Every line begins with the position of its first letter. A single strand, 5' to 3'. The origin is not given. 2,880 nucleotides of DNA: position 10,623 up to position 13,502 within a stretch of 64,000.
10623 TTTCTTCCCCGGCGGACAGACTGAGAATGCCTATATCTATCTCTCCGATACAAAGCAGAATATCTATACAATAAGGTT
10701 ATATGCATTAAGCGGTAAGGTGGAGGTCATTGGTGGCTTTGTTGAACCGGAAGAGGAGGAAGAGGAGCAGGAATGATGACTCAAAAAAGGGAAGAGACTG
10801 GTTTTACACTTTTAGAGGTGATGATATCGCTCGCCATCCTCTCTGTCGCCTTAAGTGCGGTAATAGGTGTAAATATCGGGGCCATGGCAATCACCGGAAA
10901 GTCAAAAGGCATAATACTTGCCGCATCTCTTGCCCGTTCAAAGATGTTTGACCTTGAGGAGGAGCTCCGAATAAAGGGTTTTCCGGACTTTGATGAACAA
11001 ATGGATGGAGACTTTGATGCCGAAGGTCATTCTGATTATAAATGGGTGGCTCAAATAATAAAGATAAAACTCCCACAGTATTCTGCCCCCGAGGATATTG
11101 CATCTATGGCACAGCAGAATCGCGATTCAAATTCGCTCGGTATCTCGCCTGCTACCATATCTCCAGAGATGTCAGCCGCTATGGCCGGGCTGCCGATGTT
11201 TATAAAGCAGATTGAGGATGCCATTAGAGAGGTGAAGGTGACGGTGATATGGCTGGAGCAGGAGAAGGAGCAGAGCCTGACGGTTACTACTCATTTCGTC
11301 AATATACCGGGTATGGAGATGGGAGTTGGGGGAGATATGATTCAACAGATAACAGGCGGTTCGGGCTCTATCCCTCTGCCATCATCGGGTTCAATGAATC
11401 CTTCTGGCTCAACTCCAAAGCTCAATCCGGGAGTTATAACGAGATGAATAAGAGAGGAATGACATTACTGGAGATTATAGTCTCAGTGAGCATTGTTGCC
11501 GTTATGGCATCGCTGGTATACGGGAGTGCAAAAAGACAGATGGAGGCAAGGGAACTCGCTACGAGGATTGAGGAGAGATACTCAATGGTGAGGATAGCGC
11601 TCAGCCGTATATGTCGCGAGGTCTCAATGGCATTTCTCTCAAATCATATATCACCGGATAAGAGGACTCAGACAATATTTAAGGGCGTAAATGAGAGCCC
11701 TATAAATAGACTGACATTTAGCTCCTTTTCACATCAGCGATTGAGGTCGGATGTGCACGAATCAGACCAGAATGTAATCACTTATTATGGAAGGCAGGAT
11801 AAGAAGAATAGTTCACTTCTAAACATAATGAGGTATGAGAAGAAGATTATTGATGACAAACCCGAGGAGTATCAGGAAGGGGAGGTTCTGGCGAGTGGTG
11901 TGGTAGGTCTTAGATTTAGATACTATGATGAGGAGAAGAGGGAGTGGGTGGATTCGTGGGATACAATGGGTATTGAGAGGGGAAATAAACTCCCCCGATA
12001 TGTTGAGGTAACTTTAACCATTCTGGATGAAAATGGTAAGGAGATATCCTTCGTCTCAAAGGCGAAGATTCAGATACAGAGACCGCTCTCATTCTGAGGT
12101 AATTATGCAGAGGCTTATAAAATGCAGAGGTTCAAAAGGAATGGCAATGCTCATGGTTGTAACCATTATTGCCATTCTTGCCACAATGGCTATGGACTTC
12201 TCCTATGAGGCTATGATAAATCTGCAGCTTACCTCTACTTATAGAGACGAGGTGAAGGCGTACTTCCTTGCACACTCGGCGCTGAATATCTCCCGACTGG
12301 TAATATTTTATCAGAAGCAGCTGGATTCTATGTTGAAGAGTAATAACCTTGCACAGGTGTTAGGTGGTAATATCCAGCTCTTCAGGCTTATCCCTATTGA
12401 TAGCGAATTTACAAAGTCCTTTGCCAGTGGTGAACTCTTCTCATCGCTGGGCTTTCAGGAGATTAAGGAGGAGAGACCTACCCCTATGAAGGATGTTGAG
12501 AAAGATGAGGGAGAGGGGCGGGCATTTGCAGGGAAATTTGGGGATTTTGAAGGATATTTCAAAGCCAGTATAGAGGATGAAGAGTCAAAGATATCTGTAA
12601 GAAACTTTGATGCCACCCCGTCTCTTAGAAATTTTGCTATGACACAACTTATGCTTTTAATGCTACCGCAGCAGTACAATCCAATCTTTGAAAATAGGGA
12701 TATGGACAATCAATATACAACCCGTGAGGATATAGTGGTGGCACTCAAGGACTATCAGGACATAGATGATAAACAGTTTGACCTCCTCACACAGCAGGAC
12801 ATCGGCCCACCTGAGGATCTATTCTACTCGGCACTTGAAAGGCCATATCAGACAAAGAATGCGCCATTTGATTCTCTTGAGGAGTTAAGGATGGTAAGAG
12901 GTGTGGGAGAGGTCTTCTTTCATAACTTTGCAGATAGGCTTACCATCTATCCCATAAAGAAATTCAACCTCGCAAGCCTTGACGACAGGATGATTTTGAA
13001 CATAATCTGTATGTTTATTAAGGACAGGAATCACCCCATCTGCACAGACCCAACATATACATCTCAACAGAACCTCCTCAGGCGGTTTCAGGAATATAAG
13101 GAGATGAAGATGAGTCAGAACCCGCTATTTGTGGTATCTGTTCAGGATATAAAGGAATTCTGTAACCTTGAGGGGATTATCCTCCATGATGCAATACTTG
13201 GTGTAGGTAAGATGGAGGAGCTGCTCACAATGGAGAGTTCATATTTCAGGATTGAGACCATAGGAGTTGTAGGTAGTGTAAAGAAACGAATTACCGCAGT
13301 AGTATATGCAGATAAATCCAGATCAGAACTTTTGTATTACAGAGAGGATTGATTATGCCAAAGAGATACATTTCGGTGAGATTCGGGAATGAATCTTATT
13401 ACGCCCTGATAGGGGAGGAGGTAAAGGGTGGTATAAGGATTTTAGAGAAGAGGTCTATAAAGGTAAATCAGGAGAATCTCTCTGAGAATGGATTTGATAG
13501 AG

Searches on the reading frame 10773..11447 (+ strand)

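Call 42: search_protein_families(library=pfam, proteins=[window:10773-11447:+], max_evalue=0.00001)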
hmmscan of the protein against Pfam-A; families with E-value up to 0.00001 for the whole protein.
window:10773-11447:+ (224 aa): 1 family
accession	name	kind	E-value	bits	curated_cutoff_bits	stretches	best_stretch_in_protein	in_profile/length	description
PF07963.17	N_methyl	-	6.2e-08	32.3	21.2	1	8-30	4-26/27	Prokaryotic N-terminal methylation motif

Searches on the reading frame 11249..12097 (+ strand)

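Call 42: search_protein_families(library=pfam, proteins=[window:11249-12097:+], max_evalue=0.00001)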
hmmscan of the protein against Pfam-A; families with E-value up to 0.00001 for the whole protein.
window:11249-12097:+ (282 aa): 2 families
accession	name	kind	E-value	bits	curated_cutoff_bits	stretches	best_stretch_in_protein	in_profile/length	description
PF11612.13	T2SSJ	-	2.9e-07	31.3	28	1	143-259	24-131/140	Type II secretion system (T2SS), protein J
PF07963.17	N_methyl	-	8.9e-06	25.5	21.2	0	67-91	3-27/27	Prokaryotic N-terminal methylation motif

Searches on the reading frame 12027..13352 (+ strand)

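Call 43: search_protein_families(library=pfam, proteins=[window:12027-13352:+], max_evalue=0.00001)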
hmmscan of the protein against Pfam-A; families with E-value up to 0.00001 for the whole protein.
window:12027-13352:+ (441 aa): 1 family
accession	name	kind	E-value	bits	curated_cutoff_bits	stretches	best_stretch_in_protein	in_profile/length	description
PF21687.3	T2SSK_1st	-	3e-06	28.4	26.2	1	231-309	35-106/107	Type II secretion system (T2SS), protein K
